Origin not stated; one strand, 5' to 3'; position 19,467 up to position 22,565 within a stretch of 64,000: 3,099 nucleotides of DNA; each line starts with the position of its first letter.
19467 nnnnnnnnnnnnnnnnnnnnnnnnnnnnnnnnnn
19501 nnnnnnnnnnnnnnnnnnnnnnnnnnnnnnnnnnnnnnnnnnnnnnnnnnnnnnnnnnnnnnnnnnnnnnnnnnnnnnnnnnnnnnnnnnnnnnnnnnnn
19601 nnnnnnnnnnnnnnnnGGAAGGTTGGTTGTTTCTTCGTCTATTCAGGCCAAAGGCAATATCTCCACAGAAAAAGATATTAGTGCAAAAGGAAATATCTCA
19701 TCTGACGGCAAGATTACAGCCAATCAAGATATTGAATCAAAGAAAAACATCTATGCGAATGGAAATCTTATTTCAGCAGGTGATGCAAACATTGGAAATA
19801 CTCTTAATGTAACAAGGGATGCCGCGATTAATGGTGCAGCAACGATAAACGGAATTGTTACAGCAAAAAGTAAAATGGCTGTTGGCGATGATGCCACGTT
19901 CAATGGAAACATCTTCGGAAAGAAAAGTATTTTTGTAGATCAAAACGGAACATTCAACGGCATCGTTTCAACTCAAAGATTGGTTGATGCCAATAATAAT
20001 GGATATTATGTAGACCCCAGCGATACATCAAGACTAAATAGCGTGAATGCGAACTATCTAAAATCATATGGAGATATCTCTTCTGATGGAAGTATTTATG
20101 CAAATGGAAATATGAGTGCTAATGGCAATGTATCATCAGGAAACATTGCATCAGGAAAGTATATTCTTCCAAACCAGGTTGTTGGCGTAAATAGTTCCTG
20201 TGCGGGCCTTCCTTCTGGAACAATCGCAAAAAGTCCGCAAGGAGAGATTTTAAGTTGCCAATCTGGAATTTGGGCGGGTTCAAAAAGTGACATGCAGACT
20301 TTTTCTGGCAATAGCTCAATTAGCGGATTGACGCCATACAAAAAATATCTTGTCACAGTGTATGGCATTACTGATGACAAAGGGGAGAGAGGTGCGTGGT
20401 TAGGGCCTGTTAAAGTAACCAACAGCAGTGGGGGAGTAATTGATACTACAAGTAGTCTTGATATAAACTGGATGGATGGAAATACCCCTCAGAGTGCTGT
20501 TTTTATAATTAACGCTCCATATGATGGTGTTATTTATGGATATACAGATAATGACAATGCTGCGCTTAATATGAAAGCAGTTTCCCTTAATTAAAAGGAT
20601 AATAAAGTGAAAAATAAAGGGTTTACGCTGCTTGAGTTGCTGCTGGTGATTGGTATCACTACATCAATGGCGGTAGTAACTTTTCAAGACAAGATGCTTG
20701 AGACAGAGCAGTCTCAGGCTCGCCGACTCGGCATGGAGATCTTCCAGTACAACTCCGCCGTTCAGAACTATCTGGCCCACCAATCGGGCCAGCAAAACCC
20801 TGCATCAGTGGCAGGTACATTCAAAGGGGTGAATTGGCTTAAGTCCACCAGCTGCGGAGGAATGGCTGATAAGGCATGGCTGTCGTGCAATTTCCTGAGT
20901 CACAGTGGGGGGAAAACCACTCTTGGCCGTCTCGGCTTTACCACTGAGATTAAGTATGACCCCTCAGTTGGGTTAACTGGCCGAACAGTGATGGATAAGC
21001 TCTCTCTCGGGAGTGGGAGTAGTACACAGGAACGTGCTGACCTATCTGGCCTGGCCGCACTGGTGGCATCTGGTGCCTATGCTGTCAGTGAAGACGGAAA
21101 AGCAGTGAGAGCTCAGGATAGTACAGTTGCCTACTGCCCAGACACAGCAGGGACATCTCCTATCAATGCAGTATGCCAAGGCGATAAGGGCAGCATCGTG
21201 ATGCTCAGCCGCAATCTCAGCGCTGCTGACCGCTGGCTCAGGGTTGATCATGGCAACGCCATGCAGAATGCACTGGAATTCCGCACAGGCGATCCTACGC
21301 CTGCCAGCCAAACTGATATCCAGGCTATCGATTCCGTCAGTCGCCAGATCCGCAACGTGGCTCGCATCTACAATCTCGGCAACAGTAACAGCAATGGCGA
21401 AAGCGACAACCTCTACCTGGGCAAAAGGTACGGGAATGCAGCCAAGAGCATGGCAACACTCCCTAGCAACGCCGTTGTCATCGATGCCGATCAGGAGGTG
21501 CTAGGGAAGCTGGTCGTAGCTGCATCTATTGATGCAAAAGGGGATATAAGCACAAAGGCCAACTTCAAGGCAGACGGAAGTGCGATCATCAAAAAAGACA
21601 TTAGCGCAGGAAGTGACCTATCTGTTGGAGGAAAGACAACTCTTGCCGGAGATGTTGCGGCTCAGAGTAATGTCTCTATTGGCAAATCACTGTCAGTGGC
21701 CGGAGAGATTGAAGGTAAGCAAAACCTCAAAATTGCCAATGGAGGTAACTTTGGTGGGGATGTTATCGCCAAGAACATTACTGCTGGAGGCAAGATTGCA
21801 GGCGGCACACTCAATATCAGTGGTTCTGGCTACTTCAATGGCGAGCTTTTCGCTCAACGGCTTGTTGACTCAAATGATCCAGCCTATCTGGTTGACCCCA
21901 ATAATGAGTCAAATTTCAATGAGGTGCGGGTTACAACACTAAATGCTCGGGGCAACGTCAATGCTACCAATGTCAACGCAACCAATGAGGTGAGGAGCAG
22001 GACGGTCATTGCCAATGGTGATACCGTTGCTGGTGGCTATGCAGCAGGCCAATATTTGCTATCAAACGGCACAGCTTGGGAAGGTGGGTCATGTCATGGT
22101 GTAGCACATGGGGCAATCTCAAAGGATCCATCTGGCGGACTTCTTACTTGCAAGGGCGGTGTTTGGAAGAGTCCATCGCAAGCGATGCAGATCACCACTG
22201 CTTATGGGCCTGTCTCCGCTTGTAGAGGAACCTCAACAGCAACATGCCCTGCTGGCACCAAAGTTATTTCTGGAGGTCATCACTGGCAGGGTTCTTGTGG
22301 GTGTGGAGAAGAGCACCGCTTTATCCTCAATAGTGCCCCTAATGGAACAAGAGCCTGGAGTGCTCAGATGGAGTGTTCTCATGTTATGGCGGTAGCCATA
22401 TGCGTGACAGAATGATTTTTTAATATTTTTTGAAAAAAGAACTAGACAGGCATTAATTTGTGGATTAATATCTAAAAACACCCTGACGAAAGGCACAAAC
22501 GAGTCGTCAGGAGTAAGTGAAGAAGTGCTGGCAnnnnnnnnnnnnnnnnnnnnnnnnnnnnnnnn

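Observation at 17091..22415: Three tandem 530-620-aa type IV-pilin-domain proteins with conserved N-halves and divergent C-terminal domains; the third copy is compositionally foreign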

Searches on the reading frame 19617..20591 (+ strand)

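Call 98: search_protein_families(library=pfam, proteins=[window:19617-20591:+], max_evalue=1)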
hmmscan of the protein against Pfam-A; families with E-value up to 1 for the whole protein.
window:19617-20591:+ (325 aa): 4 families
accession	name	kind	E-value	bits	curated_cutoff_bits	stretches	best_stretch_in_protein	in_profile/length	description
PF04519.19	Bactofilin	-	1.4e-06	28.8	27.9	1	19-115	5-95/98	Polymer-forming cytoskeletal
PF11999.13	Ice_binding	-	0.007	16.5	28.7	1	62-120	135-196/208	Ice-binding-like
PF03961.19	FapA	-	0.047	13.7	31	1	8-127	21-134/272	Flagellar Assembly Protein A beta solenoid domain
PF18649.7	EcpB_C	-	0.54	10.7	26.1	0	127-151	36-60/72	EcpB C-terminal domain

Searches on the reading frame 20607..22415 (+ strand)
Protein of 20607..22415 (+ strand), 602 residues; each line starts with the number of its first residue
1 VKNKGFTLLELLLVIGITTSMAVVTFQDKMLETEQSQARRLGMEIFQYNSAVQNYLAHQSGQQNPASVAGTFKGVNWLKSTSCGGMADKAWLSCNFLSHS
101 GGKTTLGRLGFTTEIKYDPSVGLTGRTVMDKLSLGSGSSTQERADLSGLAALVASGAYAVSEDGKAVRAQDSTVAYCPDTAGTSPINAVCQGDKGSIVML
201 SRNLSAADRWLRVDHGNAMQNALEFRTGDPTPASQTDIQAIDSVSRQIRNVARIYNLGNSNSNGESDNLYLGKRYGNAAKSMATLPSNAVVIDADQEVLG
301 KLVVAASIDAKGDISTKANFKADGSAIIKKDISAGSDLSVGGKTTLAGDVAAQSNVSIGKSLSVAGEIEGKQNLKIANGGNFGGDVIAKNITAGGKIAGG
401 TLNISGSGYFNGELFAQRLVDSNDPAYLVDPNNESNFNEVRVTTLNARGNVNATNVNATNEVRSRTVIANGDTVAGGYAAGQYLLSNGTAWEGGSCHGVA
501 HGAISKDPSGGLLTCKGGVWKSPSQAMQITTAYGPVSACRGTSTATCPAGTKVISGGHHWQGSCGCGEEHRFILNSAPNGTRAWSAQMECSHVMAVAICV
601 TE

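Call 4: search_protein_families(library=pfam, proteins=[window:20607-22415:+], max_evalue=0.01)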
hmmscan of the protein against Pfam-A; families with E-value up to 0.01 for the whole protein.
window:20607-22415:+ (602 aa): 2 families
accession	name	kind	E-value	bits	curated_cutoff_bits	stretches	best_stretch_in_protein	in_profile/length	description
PF04519.19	Bactofilin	-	5.1e-07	30.3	27.9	2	303-392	2-86/98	Polymer-forming cytoskeletal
PF07963.17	N_methyl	-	0.00057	19.8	21.2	1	2-24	3-25/27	Prokaryotic N-terminal methylation motif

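Call 7: search_protein_families(library=ncbifam, proteins=[window:20607-22415:+], max_evalue=0.1)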
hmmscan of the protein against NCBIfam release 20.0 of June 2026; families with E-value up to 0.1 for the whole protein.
window:20607-22415:+ (602 aa): 4 families
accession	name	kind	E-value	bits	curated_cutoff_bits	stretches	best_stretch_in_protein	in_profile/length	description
TIGR01708.2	typeII_sec_gspH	equivalog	2.2e-06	27.8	80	1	4-46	2-48/169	type II secretion system minor pseudopilin GspH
TIGR02532.1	IV_pilin_GFxxxE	domain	0.0035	17.1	16.3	1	4-24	2-22/24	prepilin-type N-terminal cleavage/methylation domain-containing protein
NF040982.1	ComGD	equivalog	0.0044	17.4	70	1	3-48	1-45/139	competence type IV pilus minor pilin ComGD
TIGR01711.1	gspJ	equivalog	0.049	13.4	64.85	1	4-35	1-34/192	type II secretion system minor pseudopilin GspJ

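Call 17: search_protein_families(library=phrogs, proteins=[window:20607-22415:+], max_evalue=0.001)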
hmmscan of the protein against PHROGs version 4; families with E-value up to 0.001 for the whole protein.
window:20607-22415:+ (602 aa): 1 family
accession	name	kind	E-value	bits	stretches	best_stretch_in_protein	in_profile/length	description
phrog_13280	-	unknown function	0.0008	20.2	0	1-25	1-25/67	-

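Call 94: predict_structure(alignment_id=A4)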
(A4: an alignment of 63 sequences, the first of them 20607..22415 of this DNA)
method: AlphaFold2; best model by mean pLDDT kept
length: 602 residues; sequences in the alignment: 63
mean_pLDDT: 69.8   pTM: 0.39
mean pLDDT of the five models: 69.8, 69.4, 66.8, 65.9, 65.6
residues with pLDDT >= 90: 22; 70-90: 310; 50-70: 210; < 50: 60
segments of 3 or more residues with pLDDT < 50: 1-3, 163-169, 206-232, 476-481, 563-569
pLDDT, mean of each block of 10 residues (from residue 1): 56 80 82 86 89 81 76 91 84 87 87 85 85 73 82 78 48 78 66 84 55 38 41 57 51 57 57 58 52 60 79 82 83 81 80 78 77 62 67 67 75 79 79 76 73 70 63 49 64 73 77 78 60 66 69 61 48 53 56 65 57
secondary structure, 60 per line:
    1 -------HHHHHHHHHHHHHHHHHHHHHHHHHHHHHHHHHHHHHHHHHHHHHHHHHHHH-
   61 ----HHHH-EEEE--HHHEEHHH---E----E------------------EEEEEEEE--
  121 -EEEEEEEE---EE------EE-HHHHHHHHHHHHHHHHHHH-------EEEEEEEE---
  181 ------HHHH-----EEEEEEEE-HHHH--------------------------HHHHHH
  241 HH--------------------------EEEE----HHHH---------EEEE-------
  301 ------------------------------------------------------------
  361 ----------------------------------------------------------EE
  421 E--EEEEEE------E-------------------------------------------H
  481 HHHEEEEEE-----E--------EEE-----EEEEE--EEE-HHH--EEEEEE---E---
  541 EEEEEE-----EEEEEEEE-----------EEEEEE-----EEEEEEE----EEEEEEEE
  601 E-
elements in order: H8-59 H65-68 E70-73 E111-118 E122-129 H144-162 E170-177 H187-190 E196-203 H205-208 H235-242 E269-272 H277-280 E290-293 E419-421 E424-429 H480-483 E484-489 E504-506 E512-516 E519-521 E528-533 E541-546 E552-559 E571-576 E582-588 E593-601

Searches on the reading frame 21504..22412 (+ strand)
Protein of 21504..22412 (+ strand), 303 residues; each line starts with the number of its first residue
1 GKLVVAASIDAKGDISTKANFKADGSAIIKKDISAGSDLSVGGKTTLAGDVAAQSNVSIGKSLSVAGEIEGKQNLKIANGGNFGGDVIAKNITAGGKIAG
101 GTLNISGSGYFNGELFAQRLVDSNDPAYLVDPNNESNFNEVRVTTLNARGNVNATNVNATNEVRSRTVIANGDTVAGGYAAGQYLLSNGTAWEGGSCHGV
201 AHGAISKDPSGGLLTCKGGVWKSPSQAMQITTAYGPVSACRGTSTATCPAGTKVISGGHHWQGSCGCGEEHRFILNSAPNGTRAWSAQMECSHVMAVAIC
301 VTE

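Call 98: search_protein_families(library=pfam, proteins=[window:21504-22412:+], max_evalue=1)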
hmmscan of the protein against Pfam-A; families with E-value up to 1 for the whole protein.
window:21504-22412:+ (303 aa): 1 family
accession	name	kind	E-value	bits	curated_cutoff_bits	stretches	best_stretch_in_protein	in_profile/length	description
PF04519.19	Bactofilin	-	4.7e-07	30.4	27.9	2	4-93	2-86/98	Polymer-forming cytoskeletal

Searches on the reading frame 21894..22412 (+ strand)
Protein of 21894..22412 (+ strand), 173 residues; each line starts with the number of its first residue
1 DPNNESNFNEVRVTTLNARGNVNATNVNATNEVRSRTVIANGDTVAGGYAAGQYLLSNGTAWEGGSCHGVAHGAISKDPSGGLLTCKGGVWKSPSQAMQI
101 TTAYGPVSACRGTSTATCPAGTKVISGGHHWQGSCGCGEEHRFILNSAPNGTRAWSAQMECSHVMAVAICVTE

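Call 85: find_homologous_proteins(query=window:21894-22412:+, max_evalue=0.001)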
Query window:21894-22412:+: 48 candidates shared short words with the query, none scored E <= 0.001.

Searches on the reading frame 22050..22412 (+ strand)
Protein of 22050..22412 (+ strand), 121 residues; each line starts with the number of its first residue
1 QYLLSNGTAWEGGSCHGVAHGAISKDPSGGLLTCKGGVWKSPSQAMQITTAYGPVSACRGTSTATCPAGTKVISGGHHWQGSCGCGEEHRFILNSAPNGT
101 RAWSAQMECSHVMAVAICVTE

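Call 66: search_dna_similar(query=window:22050-22412:+, collection=plasmids, mode=protein, max_rows=15, max_evalue=0.01)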
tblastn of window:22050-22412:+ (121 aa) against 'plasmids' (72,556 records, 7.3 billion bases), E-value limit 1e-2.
Records with a match: 271; places in all: 274; records where one place covers at least 80% of the query: 215.
Best place of each record, by identity: <60% 271.
By first word of the organism name: Escherichia 161; Serratia 33; Salmonella 26; Shigella 21; Xanthomonas 12; Klebsiella 5; Pantoea 4; Ralstonia 3; Citrobacter 2; Stenotrophomonas 1; and 3 more.
By predicted mobility (MOB-suite, as given by PLSDB): conjugative 232; mobilizable 23; non-mobilizable 16.
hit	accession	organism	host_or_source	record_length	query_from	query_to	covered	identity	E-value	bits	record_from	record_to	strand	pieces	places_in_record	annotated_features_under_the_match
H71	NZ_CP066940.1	Xanthomonas campestris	Brassica oleracea var. gemmifera,Cell ...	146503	11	119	90%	39.1%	1e-11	67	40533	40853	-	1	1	pilV: shufflon system plasmid conjugative transfer pilus tip adhesin PilV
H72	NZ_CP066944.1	Xanthomonas campestris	Brassica oleracea var. capitata,Cell ...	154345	11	119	90%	39.1%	1e-11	67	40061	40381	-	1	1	pilV: shufflon system plasmid conjugative transfer pilus tip adhesin PilV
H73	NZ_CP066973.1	Xanthomonas campestris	Brassica oleracea var. capitata,Cell ...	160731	11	119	90%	39.1%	1e-11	67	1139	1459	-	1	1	pilV: shufflon system plasmid conjugative transfer pilus tip adhesin PilV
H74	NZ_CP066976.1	Xanthomonas campestris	Brassica oleracea var. capitata,Cell ...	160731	11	119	90%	39.1%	1e-11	67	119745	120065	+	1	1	pilV: shufflon system plasmid conjugative transfer pilus tip adhesin PilV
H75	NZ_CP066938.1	Xanthomonas campestris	Brassica oleracea var. capitata,Cell ...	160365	11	119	90%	39.1%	2e-11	66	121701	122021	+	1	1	none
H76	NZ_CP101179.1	Xanthomonas campestris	-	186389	11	119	90%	39.1%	2e-11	66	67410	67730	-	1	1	pilV: shufflon system plasmid conjugative transfer pilus tip adhesin PilV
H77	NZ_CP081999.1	Xanthomonas campestris pv. campestris str. CN13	-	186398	11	119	90%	39.1%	2e-11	66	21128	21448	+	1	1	pilV: shufflon system plasmid conjugative transfer pilus tip adhesin PilV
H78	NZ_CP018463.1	Xanthomonas euvesicatoria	Capsicum frutescens,pathogen ...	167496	11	119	90%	39.1%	3e-11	66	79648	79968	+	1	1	pilV: shufflon system plasmid conjugative transfer pilus tip adhesin PilV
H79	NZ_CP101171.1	Xanthomonas campestris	Brassica rapa subsp. pekinensis,Plant ...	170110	11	119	90%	39.1%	3e-11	66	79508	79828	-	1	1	pilV: shufflon system plasmid conjugative transfer pilus tip adhesin PilV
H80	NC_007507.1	Xanthomonas euvesicatoria pv. vesicatoria str. 85-10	-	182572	11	119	90%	39.1%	3e-11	66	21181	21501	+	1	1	pilV: shufflon system plasmid conjugative transfer pilus tip adhesin PilV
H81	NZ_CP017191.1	Xanthomonas euvesicatoria pv. vesicatoria str. 85-10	pepper plant,single cell,infected ...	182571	11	119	90%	39.1%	3e-11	66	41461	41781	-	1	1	pilV: shufflon system plasmid conjugative transfer pilus tip adhesin PilV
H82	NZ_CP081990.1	Xanthomonas campestris pv. campestris str. CN05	Brassica rapa subsp. pekinensis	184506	11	119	90%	39.1%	3e-11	66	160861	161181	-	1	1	pilV: shufflon system plasmid conjugative transfer pilus tip adhesin PilV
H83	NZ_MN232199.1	Escherichia coli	-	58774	1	119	98%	35.0%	4e-7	54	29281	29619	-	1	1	pilV: shufflon system plasmid conjugative transfer pilus tip adhesin PilV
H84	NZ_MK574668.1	Escherichia coli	-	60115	1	119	98%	35.0%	4e-7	54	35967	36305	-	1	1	pilV: shufflon system plasmid conjugative transfer pilus tip adhesin PilV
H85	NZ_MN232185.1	Escherichia coli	-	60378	1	119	98%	35.0%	4e-7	54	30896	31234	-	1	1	pilV: shufflon system plasmid conjugative transfer pilus tip adhesin PilV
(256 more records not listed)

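Call 70: get_annotated_region(hit=H83, flank=3500)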
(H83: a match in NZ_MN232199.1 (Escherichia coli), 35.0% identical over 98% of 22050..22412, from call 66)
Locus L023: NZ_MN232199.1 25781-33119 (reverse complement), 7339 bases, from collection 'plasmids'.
description: Escherichia coli plasmid pHLJ109-28, complete sequence
organism: Escherichia coli (NCBI taxid 562)
taxonomy: Bacteria; Pseudomonadota; Gammaproteobacteria; Enterobacterales; Enterobacteriaceae; Escherichia; Escherichia coli
host: -; source: -; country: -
typing (MOB-suite, as given by PLSDB): conjugative; replicon IncI2; relaxase MOBP; mating-pair formation MPF_T
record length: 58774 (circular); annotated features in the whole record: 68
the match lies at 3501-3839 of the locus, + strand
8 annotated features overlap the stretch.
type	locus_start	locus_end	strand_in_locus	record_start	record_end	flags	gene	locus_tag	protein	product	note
CDS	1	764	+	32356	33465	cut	-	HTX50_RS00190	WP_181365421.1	type II secretion system F family protein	-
CDS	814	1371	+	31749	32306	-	-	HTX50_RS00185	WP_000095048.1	type 4 pilus major pilin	-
CDS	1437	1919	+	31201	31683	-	-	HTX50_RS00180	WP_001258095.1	lytic transglycosylase domain-containing protein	-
CDS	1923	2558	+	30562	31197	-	-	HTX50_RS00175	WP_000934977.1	A24 family peptidase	-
CDS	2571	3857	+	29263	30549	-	pilV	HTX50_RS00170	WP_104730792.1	shufflon system plasmid conjugative transfer pilus tip adhesin PilV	-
CDS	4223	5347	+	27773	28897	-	-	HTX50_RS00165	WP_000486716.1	site-specific integrase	GO:0015074 - DNA integration [Evidence IEA]; GO:0006310 - DNA recombination [Evidence IEA]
CDS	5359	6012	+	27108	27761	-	-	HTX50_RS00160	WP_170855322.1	hypothetical protein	-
CDS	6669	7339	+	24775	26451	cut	-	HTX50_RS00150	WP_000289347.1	PcfJ domain-containing protein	-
